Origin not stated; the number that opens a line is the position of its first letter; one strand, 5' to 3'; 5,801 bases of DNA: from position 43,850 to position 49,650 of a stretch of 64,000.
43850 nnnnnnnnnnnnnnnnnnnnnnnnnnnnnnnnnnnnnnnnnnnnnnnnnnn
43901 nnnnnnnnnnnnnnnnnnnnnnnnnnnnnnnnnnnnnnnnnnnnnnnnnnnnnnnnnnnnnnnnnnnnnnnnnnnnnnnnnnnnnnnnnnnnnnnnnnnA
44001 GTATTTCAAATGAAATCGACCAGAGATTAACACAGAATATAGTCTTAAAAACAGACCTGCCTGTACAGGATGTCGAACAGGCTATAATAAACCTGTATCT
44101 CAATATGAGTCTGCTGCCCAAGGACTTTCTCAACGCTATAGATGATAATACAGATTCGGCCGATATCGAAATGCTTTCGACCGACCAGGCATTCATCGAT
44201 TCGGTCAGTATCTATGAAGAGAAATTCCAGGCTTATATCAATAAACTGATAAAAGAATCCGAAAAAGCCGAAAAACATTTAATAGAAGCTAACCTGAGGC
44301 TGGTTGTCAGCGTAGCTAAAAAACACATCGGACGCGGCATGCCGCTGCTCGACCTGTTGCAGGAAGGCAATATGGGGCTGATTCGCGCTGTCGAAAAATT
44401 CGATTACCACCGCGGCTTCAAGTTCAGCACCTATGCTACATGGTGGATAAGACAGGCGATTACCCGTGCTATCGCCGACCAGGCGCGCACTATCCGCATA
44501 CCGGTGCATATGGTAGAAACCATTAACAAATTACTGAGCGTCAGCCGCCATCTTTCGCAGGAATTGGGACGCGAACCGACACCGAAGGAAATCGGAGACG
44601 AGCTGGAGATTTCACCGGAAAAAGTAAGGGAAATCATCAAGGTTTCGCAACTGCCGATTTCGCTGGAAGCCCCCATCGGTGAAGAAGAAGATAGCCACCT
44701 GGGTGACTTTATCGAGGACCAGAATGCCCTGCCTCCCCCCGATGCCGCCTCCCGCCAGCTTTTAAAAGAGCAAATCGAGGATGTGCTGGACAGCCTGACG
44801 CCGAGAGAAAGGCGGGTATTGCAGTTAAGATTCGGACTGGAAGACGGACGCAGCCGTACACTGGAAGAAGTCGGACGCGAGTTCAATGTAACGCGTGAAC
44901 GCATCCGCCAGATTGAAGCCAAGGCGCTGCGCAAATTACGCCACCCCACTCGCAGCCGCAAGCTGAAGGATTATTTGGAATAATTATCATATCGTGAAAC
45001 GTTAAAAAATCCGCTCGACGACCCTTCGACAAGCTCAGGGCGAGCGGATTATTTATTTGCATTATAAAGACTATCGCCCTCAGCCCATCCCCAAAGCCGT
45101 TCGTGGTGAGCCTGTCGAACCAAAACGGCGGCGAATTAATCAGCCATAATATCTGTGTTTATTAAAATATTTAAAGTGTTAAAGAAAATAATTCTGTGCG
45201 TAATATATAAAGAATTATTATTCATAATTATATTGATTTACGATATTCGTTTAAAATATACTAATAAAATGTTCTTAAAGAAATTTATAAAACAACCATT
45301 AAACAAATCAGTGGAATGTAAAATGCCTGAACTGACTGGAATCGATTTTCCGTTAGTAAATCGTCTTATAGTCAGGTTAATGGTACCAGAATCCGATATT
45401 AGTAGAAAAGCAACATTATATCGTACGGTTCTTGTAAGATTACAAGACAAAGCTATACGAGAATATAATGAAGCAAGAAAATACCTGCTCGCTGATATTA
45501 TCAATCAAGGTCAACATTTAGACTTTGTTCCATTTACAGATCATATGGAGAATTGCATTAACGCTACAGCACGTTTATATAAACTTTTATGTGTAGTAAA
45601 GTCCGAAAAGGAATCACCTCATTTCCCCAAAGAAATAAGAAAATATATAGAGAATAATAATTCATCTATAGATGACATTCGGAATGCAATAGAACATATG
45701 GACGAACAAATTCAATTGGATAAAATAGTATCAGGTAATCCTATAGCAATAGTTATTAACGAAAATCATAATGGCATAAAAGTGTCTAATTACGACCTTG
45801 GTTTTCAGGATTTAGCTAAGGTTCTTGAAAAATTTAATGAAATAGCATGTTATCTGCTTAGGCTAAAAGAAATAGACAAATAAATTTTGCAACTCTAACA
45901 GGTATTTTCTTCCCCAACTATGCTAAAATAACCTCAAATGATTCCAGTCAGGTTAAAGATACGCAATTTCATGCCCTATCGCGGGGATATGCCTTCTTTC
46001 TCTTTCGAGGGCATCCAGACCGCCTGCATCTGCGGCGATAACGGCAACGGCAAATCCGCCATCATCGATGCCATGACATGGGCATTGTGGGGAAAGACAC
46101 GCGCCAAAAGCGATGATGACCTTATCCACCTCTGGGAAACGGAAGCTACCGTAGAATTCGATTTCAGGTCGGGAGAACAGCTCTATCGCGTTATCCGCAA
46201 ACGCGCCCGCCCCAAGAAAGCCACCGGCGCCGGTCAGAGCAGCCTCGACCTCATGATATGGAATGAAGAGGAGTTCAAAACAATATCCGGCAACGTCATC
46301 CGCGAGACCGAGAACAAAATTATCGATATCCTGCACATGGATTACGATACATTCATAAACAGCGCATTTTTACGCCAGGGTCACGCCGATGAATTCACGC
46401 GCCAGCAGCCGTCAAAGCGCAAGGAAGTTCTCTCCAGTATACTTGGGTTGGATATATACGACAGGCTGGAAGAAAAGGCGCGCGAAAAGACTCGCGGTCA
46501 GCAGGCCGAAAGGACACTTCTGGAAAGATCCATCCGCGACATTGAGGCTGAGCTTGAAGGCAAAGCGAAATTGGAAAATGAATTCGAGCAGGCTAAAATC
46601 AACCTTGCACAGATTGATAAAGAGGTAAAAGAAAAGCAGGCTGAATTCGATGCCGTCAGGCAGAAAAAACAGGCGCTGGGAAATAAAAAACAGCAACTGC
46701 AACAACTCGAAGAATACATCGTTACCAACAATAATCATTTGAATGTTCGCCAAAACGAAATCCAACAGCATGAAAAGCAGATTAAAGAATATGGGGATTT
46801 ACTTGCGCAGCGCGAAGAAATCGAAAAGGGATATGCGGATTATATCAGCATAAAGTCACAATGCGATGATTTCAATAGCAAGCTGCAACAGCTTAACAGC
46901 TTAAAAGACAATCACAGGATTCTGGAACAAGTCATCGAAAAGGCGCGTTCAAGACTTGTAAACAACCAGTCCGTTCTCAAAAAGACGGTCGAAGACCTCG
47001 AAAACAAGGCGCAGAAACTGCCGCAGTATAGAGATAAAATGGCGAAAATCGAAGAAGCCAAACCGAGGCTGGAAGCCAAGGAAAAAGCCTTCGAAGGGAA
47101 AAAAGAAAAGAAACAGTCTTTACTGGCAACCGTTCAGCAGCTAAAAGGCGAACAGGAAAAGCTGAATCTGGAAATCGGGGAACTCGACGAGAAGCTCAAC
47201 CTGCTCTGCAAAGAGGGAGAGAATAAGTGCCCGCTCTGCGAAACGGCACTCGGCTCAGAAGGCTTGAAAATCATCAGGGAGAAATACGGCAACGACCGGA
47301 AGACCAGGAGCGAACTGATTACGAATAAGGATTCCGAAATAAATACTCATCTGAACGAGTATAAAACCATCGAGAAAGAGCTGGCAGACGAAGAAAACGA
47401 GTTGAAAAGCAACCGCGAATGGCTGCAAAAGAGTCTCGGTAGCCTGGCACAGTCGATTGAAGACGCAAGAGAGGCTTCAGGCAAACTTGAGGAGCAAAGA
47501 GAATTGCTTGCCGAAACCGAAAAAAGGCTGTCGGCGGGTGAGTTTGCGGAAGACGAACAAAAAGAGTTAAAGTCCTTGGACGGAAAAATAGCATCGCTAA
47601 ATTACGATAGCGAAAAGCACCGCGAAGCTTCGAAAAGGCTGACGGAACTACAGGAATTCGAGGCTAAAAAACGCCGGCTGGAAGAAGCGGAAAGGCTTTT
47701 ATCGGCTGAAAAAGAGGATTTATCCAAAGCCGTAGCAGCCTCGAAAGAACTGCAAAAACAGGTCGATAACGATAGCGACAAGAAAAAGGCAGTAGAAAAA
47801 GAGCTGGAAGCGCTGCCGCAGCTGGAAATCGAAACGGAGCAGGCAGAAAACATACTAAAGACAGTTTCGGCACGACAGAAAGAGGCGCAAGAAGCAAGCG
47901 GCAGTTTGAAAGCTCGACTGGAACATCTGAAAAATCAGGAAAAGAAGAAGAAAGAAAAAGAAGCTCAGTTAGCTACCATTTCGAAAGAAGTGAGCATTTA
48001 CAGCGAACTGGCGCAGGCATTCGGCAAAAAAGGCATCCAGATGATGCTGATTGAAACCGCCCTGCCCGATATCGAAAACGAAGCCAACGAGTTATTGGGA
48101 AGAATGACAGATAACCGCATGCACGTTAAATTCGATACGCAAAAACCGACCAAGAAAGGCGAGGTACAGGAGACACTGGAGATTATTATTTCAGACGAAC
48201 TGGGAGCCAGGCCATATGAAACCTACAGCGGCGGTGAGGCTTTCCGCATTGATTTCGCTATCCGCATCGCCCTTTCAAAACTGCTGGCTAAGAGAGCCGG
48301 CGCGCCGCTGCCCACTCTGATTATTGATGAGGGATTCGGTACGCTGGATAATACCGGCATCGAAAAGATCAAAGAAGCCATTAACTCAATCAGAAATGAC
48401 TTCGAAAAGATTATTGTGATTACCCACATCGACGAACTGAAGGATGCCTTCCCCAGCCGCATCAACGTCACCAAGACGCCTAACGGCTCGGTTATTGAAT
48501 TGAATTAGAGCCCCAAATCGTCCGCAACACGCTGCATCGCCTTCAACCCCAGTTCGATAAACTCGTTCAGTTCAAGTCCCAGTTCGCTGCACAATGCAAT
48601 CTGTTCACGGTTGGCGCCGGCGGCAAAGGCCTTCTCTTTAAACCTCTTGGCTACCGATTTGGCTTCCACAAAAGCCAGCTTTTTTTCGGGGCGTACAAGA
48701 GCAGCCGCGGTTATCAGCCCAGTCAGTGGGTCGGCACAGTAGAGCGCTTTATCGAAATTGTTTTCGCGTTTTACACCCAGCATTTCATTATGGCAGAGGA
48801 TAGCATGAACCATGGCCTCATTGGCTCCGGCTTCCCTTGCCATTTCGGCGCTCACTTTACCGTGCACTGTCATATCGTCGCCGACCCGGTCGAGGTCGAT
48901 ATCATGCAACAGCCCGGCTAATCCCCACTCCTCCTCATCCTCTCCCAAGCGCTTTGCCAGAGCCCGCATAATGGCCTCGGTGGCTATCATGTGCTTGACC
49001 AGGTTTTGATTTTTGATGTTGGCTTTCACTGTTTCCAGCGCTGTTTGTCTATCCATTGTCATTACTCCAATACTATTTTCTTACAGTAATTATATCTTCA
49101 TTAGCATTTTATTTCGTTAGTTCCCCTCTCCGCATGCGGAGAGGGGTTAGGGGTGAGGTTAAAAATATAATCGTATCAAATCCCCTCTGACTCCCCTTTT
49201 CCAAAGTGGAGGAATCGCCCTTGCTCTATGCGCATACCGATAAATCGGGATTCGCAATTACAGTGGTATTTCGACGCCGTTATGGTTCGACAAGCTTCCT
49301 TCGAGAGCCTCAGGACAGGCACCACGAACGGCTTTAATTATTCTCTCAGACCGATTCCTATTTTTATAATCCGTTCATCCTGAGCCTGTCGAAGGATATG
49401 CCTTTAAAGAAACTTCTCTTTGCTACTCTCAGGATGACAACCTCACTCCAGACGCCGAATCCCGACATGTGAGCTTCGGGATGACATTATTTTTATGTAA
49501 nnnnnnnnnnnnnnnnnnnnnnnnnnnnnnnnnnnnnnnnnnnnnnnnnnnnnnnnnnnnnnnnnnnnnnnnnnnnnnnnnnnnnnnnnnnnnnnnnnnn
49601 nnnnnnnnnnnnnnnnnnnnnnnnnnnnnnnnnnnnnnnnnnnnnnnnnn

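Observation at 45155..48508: AT-rich RNxxxH (HEPN-like) gene in the sbcD position, coupled to an SbcD-less Rad50/SbcC zinc-hook ATPase: candidate undescribed two-gene module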

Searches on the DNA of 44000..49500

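Call 76: search_rna_families(source=window, start=44000, end=49500, threshold=evalue, max_evalue=0.1)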
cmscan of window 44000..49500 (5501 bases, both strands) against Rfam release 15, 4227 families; matches with E-value up to 0.1: 0.
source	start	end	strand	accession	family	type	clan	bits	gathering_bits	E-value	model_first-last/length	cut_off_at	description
